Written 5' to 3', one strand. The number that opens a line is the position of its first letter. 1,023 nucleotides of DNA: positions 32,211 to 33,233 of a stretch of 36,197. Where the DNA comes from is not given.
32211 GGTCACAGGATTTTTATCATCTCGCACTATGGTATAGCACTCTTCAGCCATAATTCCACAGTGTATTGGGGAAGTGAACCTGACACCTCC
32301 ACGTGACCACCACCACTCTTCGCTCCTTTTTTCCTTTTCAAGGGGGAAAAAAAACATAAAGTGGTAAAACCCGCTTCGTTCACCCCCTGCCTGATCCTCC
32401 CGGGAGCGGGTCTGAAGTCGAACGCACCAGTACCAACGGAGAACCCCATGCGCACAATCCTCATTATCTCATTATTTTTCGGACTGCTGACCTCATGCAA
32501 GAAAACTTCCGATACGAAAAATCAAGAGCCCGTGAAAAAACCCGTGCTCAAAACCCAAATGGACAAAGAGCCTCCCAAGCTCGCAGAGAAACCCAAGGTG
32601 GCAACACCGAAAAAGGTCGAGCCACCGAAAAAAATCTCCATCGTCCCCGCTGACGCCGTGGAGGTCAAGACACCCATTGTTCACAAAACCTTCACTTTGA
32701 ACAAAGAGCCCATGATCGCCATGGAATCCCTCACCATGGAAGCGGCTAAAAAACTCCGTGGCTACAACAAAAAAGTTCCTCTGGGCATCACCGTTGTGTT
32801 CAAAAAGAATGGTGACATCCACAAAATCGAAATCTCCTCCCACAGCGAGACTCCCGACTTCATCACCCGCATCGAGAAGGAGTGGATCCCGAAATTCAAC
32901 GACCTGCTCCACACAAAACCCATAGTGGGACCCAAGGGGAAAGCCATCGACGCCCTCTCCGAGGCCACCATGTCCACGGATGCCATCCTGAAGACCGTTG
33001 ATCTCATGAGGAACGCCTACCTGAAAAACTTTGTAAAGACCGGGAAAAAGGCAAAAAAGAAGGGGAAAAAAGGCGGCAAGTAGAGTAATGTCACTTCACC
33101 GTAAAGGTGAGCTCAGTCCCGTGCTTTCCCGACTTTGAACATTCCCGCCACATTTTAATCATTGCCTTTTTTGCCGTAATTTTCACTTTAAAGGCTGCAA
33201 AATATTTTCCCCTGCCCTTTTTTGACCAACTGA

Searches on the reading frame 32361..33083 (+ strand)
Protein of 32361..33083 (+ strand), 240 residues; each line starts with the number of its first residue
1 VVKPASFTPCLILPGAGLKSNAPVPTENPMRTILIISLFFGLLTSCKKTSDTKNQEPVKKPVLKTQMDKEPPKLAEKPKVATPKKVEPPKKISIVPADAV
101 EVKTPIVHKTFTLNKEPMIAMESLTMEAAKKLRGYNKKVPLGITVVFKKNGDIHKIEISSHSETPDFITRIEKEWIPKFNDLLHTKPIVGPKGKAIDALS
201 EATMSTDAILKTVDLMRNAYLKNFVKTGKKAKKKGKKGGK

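Call 10: search_protein_families(library=pfam, proteins=[window:32361-33083:+], max_evalue=0.001)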
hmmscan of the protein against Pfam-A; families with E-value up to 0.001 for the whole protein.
window:32361-33083:+ (240 aa): 1 family
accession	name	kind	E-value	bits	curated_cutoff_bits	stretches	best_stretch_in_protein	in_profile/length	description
PF04205.19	FMN_bind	-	1.7e-09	38.6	22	1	134-213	1-72/77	FMN-binding domain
